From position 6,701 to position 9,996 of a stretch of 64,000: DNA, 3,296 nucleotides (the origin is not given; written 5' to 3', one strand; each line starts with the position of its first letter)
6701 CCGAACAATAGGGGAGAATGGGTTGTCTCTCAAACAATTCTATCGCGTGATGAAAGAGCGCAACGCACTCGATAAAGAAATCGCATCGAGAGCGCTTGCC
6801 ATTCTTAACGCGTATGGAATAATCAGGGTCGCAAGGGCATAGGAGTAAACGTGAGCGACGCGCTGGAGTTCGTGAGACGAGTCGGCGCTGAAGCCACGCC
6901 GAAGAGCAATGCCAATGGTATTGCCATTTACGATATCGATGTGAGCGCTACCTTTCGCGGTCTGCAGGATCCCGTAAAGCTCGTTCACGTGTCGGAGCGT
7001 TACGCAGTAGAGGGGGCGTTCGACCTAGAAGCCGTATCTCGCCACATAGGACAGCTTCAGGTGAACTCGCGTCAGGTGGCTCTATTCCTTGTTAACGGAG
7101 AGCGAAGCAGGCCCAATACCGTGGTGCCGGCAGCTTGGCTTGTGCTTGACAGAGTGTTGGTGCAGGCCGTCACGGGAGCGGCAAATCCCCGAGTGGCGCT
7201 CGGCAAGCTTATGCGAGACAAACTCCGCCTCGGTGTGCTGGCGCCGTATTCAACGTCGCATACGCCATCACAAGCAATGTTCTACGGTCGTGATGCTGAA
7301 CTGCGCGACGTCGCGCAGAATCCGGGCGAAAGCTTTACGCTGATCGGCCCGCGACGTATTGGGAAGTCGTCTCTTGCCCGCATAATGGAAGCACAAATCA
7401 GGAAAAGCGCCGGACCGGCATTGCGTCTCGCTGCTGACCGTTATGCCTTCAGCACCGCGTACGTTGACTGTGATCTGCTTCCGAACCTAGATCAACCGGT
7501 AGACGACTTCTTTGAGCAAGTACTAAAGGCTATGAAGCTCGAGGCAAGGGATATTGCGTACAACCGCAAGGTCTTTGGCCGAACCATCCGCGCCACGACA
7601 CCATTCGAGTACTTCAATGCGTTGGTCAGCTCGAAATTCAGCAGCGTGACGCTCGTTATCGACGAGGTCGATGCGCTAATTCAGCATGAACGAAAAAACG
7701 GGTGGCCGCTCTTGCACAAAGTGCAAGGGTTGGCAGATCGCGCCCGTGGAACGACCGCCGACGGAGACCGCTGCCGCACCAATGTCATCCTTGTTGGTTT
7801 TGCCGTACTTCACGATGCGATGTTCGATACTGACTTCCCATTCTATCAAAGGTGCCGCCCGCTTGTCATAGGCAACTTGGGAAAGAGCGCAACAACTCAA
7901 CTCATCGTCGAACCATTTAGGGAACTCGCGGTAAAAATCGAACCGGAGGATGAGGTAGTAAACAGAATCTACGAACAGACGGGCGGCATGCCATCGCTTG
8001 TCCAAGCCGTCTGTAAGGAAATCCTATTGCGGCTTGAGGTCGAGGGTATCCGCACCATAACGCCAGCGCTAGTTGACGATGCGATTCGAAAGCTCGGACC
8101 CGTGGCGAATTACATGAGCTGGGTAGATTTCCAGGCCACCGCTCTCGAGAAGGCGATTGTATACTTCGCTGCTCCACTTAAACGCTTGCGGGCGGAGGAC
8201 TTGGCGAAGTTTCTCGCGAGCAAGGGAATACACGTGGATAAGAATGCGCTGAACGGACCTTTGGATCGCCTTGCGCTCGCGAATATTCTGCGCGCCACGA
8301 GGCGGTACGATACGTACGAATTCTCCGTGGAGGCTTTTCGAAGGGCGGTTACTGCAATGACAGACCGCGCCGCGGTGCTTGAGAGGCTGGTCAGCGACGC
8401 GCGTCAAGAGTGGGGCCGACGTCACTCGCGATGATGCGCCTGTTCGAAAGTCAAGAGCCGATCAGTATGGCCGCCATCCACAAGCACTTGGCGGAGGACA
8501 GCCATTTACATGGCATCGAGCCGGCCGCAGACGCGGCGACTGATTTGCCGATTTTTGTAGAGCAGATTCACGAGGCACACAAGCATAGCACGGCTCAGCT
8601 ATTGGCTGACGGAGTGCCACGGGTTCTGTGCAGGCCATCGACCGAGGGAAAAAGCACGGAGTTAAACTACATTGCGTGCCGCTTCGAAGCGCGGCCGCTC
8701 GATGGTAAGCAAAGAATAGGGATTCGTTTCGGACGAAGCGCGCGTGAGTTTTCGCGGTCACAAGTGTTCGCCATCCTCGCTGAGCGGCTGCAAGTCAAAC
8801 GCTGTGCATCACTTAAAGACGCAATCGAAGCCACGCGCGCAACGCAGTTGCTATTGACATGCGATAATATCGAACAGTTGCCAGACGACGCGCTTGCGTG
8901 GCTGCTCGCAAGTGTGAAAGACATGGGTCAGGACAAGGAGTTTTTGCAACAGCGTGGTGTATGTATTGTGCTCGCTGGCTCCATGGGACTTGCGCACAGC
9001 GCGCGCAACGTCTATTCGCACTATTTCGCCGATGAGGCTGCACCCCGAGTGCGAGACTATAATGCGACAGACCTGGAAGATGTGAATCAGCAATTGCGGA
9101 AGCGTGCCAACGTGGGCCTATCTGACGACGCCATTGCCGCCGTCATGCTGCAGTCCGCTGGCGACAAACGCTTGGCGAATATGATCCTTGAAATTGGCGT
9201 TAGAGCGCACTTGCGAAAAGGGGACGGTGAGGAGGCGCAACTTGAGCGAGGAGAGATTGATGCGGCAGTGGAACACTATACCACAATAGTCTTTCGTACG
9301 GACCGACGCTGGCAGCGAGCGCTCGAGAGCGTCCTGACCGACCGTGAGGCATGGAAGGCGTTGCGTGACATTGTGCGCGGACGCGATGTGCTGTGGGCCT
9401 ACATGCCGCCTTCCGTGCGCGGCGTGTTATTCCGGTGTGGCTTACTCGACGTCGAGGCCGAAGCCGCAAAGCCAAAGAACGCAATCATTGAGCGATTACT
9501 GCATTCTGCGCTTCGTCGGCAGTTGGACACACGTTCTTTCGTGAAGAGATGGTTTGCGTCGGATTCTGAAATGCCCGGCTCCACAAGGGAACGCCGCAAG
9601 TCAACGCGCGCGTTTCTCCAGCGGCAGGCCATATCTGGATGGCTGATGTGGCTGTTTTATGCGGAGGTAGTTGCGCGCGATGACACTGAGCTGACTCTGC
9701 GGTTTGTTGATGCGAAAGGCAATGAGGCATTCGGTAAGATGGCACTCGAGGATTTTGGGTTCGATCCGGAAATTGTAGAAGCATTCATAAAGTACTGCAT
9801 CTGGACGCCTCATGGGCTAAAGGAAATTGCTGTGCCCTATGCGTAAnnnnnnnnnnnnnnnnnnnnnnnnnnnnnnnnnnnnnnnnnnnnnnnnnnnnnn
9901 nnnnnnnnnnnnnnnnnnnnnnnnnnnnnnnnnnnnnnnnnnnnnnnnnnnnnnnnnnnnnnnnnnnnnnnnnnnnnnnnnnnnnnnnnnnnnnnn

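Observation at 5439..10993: Four-gene operon M29 peptidase / STAND-type ATPase / Walker-degenerate ATPase / ComEC-type MBL hydrolase: candidate undescribed defence system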

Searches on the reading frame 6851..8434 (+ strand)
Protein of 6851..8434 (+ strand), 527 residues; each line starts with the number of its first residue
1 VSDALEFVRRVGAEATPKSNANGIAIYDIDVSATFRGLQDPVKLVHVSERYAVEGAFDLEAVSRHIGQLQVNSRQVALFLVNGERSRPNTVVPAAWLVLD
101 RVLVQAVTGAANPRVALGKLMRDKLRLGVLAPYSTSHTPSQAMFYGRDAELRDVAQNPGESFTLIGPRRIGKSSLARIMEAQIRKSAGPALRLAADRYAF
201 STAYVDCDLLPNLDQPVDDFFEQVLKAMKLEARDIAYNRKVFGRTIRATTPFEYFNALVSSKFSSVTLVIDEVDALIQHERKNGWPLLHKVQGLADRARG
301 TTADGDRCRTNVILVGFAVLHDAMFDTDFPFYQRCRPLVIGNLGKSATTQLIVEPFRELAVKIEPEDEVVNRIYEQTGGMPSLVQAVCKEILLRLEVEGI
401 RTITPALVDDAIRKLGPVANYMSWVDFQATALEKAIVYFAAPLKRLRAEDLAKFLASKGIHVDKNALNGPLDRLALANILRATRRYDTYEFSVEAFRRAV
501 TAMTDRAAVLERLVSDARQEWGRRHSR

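Call 3: search_protein_families(library=pfam, proteins=[window:6851-8434:+], max_evalue=0.01)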
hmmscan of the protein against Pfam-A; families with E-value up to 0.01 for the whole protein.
window:6851-8434:+ (527 aa): 5 families
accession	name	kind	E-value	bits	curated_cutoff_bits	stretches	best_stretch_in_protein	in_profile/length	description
PF13401.12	AAA_22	-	2.7e-06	28.2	27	1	162-316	8-122/130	AAA domain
PF01637.24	ATPase_2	-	1.5e-05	25.4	33.2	1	144-385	1-223/225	ATPase domain predominantly from Archaea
PF14516.12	AAA_35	-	7e-05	22.2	27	1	153-280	25-143/331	AAA-like domain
PF20703.3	nSTAND1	-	0.00013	22.1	27.1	1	140-381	12-223/379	Novel STAND NTPase 1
PF13191.12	AAA_16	-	0.00041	21.3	32.6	1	144-275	2-143/167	AAA ATPase domain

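Call 4: search_protein_families(library=padloc, proteins=[window:6851-8434:+], max_evalue=0.01)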
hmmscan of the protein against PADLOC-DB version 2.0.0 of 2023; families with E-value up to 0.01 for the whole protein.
window:6851-8434:+ (527 aa): 1 family
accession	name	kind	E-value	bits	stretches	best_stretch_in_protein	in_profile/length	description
PDLC04787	PDC-S01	-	0.0055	13.6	0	162-186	30-54/412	-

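Call 5: search_protein_families(library=ncbifam, proteins=[window:6851-8434:+], max_evalue=0.01)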
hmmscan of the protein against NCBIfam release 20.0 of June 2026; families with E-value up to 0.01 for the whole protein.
window:6851-8434:+ (527 aa): 2 families
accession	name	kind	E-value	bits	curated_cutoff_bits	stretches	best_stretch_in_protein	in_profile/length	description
TIGR03015.1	pepcterm_ATPase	hypoth_equivalog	0.00041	19.8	324.5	1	363-415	214-266/269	XrtA/PEP-CTERM system-associated ATPase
NF008338.0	PRK11124.1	equivalog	0.0015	18.1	369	1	143-222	10-89/242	arginine ABC transporter ATP-binding protein ArtP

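Call 17: find_encoding_contigs(protein=window:6851-8434:+, flank=10000, max_places=6)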
Protein window:6851-8434:+ (527 aa): 1 contig read that carries it; 1 place shown.
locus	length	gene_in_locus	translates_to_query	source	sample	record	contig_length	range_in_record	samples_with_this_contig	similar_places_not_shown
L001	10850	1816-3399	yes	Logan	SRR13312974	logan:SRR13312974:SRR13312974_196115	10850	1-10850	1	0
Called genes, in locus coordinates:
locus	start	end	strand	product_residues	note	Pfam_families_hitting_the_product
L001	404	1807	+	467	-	PF26233:NicX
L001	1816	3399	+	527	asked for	PF01637:ATPase_2 (faint), PF13401:AAA_22 (weak)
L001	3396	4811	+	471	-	-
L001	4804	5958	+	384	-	-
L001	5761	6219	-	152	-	-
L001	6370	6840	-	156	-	-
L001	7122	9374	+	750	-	PF02463:SMC_N (faint), PF13175:AAA_15 (weak), PF13476:AAA_23 (weak), PF13304:AAA_21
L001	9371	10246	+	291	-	-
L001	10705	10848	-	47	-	?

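Call 88: search_solved_structures(query=A2, max_evalue=1)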
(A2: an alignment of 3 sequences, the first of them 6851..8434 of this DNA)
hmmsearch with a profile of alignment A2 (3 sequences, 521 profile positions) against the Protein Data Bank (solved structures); distinct sequences matched with E-value up to 1: 3.
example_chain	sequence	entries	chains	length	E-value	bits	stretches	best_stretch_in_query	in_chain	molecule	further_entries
1qvr_A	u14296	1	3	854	0.07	15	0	147-191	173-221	ClpB protein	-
7obi_A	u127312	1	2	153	0.33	12.8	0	467-513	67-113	CTPR-rv4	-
6c2u_A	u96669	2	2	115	0.41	12.5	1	108-195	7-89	phosphate-loop protein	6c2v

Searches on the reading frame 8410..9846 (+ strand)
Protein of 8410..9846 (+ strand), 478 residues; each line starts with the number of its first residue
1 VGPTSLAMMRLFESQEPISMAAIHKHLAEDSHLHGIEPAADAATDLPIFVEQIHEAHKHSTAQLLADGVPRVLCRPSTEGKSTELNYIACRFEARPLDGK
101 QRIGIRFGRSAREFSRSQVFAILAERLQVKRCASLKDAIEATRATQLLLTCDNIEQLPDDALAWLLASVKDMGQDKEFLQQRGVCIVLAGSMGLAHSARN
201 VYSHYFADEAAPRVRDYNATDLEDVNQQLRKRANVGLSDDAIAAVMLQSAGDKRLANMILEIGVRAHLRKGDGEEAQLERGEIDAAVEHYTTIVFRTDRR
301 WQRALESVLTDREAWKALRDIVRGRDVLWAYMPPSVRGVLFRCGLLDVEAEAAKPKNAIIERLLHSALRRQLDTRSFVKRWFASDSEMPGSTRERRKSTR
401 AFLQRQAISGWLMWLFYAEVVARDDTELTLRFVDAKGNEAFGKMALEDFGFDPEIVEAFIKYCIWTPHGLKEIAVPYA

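Call 3: search_protein_families(library=pfam, proteins=[window:8410-9846:+], max_evalue=0.01)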
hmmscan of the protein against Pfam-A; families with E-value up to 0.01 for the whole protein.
window:8410-9846:+ (478 aa): 0 families

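Call 4: search_protein_families(library=padloc, proteins=[window:8410-9846:+], max_evalue=0.01)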
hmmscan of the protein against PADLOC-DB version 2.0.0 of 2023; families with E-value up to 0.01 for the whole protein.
window:8410-9846:+ (478 aa): 0 families

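Call 5: search_protein_families(library=ncbifam, proteins=[window:8410-9846:+], max_evalue=0.01)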
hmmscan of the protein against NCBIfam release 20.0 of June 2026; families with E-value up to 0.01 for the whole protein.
window:8410-9846:+ (478 aa): 0 families

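Call 18: find_homologous_proteins(query=window:8431-9846:+, max_evalue=0.001)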
Query window:8431-9846:+ (471 aa): 3 proteins with E <= 0.001 among 8000 candidates.
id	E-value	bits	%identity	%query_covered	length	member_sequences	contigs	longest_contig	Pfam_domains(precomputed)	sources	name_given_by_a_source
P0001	0.0e+0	1058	100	100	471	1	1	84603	-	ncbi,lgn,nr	ncbi:MAG: hypothetical protein JWL61_2343 [Gemmatimonadetes bacterium]|nr:hypothetical protein [Gemm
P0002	3.0e-61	226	32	99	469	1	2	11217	-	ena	-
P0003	1.4e-58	217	31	98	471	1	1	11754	-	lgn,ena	-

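Call 20: find_encoding_contigs(protein=P0002, flank=10000, max_places=4)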
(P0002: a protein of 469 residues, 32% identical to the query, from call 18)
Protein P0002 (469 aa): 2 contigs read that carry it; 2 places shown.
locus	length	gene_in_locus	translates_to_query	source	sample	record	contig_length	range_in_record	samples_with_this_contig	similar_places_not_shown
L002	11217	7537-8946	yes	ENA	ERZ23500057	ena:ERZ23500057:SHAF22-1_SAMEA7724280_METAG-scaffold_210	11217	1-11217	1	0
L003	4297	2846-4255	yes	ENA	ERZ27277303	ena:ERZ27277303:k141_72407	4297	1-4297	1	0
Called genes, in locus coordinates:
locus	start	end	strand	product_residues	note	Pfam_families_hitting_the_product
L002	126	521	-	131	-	-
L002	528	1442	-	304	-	PF01656:CbiA, PF10609:ParA (faint), PF13614:AAA_31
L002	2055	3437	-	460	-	PF01734:Patatin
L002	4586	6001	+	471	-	-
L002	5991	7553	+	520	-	PF20703:nSTAND1, PF01637:ATPase_2, PF13191:AAA_16, PF13401:AAA_22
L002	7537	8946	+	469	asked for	-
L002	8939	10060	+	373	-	-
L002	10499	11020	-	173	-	-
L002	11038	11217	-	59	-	?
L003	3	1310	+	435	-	?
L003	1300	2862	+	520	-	PF20703:nSTAND1, PF01637:ATPase_2, PF13191:AAA_16, PF13401:AAA_22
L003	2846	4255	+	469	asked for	-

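Call 21: find_encoding_contigs(protein=P0003, flank=10000, max_places=4)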
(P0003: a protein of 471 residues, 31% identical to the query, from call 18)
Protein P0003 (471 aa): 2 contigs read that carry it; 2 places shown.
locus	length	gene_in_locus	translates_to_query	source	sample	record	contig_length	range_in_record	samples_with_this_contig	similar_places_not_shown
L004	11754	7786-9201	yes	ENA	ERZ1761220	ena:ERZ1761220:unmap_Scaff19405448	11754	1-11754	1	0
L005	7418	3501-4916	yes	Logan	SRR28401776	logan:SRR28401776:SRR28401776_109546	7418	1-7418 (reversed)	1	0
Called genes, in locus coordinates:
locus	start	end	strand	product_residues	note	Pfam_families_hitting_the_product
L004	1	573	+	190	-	?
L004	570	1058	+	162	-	PF03975:CheD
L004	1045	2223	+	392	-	PF00072:Response_reg, PF01339:CheB_methylest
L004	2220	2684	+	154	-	PF01584:CheW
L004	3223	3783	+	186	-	PF01584:CheW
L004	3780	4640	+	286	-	PF13428:TPR_14 (faint), PF14561:TPR_20 (faint), PF24575:TPR_Slam (faint), PF13432:TPR_16, PF14559:TPR_19, PF14559:TPR_19, PF13424:TPR_12 (weak), PF13432:TPR_16 (weak), +11 more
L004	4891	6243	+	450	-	PF26233:NicX (weak)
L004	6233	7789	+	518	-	PF01637:ATPase_2, PF13191:AAA_16, PF20703:nSTAND1, PF13401:AAA_22 (weak)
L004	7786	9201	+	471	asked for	-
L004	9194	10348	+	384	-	-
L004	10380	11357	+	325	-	PF13485:Peptidase_MA_2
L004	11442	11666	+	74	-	-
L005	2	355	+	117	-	?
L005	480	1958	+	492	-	PF26233:NicX (weak)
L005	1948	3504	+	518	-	PF01637:ATPase_2, PF13191:AAA_16, PF20703:nSTAND1, PF13401:AAA_22 (weak)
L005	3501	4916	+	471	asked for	-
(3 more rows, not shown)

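Call 36: search_protein_representatives(alignment_id=A3)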
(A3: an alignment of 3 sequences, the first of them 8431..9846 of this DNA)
Query: 3 sequences, 469 profile positions. Proteins with E-value up to 0.001 (for the whole library): 30; up to 1e-10: 14; up to 1e-30: 10. The best 30 are listed.
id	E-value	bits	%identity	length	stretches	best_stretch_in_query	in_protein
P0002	2.6e-275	929.9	-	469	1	1-469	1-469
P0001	6.8e-241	816.5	-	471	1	14-469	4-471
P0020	3.2e-131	454.8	-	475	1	11-469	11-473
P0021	2.4e-88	313.4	-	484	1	11-468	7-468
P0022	1.2e-77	278.1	-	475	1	15-469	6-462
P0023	1.2e-57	212.3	-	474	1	12-462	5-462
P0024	5.4e-54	200.2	-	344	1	13-342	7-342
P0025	6.8e-48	180.1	-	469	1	14-467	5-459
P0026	1.6e-46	175.6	-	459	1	14-454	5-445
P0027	5.4e-45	170.5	-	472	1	12-461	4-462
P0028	2.3e-30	122.3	-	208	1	276-469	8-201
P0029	6.7e-21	91.1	-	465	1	58-409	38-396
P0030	4.3e-12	62.0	-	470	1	56-420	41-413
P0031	2.3e-11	59.6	-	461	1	56-374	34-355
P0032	3.8e-10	55.6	-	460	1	60-400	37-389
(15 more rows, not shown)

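Call 40: find_related_loci(query=A5, collection=metagenome_contigs, flank=10000)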
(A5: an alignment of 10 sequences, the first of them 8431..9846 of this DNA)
Query A5 (471 aa) in metagenome_contigs; peptide patterns used: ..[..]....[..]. (x = any residue, [..] = any of these).
15 stretches matched a pattern, but none encodes a relative of the query by tblastn (E <= 1e-3).

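Call 57: search_protein_families(library=padloc, proteins=[L002:2055-3437:-, L004:10380-11357:+], max_evalue=0.0001)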
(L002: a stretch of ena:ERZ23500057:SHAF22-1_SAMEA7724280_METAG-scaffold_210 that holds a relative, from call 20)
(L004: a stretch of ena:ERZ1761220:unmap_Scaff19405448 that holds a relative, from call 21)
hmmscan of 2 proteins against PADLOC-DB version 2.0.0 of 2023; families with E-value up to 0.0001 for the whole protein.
L002:2055-3437:- (460 aa): 0 families

L004:10380-11357:+ (325 aa): 0 families

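Call 61: predict_structure(alignment_id=A5)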
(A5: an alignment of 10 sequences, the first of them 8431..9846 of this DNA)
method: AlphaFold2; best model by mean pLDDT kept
length: 471 residues; sequences in the alignment: 10
mean_pLDDT: 83.8   pTM: 0.80
mean pLDDT of the five models: 83.8, 83.4, 83.1, 82.6, 79.7
residues with pLDDT >= 90: 176; 70-90: 236; 50-70: 34; < 50: 25
segments of 3 or more residues with pLDDT < 50: 28-32, 187-204
pLDDT, mean of each block of 10 residues (from residue 1): 76 87 57 60 82 70 70 82 83 89 90 92 88 87 89 84 83 86 64 39 61 91 88 96 91 91 74 95 92 86 89 90 82 79 86 94 93 85 87 92 93 94 92 93 87 90 87 65
secondary structure, 60 per line:
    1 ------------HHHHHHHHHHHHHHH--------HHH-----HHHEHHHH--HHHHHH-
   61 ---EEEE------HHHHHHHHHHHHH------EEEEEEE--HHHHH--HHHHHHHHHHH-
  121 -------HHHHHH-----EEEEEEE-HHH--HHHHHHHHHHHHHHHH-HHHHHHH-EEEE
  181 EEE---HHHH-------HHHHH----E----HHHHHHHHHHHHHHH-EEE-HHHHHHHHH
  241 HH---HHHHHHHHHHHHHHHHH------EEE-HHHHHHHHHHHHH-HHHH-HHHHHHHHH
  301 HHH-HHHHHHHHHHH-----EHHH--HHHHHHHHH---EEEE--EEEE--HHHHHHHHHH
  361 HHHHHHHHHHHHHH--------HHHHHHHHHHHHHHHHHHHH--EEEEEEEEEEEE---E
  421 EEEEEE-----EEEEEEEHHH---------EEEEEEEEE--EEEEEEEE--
elements in order: H13-27 H48-51 H54-59 E64-67 H74-86 E93-99 H102-106 H109-119 H128-133 E139-145 H152-167 H169-175 E177-183 H187-190 H198-202 H212-226 E228-230 H232-242 H246-262 E269-271 H273-285 H287-290 H292-303 H305-315 H327-335 E339-342 E345-348 H351-374 H383-402 E405-416 E420-426 E432-438 E451-459 E462-469

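Call 65: fold_search(model_id=the predicted structure, library=pdb)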
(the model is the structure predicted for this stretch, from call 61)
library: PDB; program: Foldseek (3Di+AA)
matches with E <= 10: 1204; with E <= 0.001: 159
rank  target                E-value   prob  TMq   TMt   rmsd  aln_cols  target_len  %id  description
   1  2qen                  2.5e-07  1.00  0.37  0.47   8.2       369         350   14  The walker-type atpase paby2304 of pyrococcus abyssi (released 2008-07-01)
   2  2v1u_A                3.0e-07  1.00  0.34  0.39  10.0       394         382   18  STRUCTURE OF THE AEROPYRUM PERNIX ORC1 PROTEIN IN COMPLEX WITH DNA (released 2007-09-18)
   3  7tfh_B                7.1e-07  1.00  0.31  0.43  12.8       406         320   11  Atomic model of the S. cerevisiae clamp-clamp loader complex PCNA-RFC bound to two DNA molecules, one at the 5'-recess (released 2022-11-16)
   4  8umv_D                7.9e-07  1.00  0.33  0.44  13.3       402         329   12  Atomic model of the human CTF18-RFC-PCNA-DNA ternary complex with narrow PCNA opening state I (state 5) (released 2024-05-08)
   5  7tib_B                1.0e-06  1.00  0.32  0.44  12.7       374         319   12  Structure of the yeast clamp loader (Replication Factor C RFC) bound to the open sliding clamp (Proliferating Cell Nuc (released 2022-02-16)
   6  9peo_C                1.2e-06  1.00  0.28  0.38  13.8       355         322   13  Structure of the S. cerevisiae clamp loader Replication Factor C (RFC) with mixed nucleotide occupancy (released 2025-11-12)
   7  7tib_D                1.3e-06  1.00  0.33  0.43  11.5       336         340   14  Structure of the yeast clamp loader (Replication Factor C RFC) bound to the open sliding clamp (Proliferating Cell Nuc (released 2022-02-16)
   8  3pfi_B                1.3e-06  1.00  0.33  0.50   7.5       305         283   14  2.7 Angstrom resolution crystal structure of a probable holliday junction DNA helicase (ruvB) from Campylobacter jejun (released 2010-11-10)
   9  7thj_B                1.4e-06  1.00  0.31  0.43  13.4       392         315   13  Structure of the yeast clamp loader (Replication Factor C RFC) bound to the sliding clamp (Proliferating Cell Nuclear  (released 2022-02-16)
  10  8umv_A                1.4e-06  1.00  0.29  0.26  24.0       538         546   14  Atomic model of the human CTF18-RFC-PCNA-DNA ternary complex with narrow PCNA opening state I (state 5) (released 2024-05-08)
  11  7jps_A                1.7e-06  1.00  0.30  0.38  12.3       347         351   16  ORC-DNA: Human Origin Recognition Complex (ORC) with DNA bound in the core (released 2020-09-09)
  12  7u19_D                1.9e-06  1.00  0.34  0.45  14.4       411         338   11  RFC:PCNA bound to nicked DNA (released 2022-07-06)
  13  8uii_C                2.0e-06  1.00  0.31  0.42  13.7       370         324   12  Cryo-EM map of human clamp-clamp loader ATAD5-RFC-closed PCNA complex in intermediate state 1 (released 2024-05-29)
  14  1sxj_B                2.1e-06  1.00  0.32  0.44  12.4       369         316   11  Crystal Structure of the Eukaryotic Clamp Loader (Replication Factor C, RFC) Bound to the DNA Sliding Clamp (Prolifera (released 2004-06-22)
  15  1in5                  2.2e-06  1.00  0.36  0.52   7.5       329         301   14  THERMOGOTA MARITIMA RUVB A156S MUTANT (released 2001-08-08)
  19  2fna_A                3.0e-06  1.00  0.40  0.50   7.1       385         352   11  Crystal structure of an archaeal aaa+ atpase (sso1545) from sulfolobus solfataricus p2 at 2.00 A resolution (released 2006-02-07)
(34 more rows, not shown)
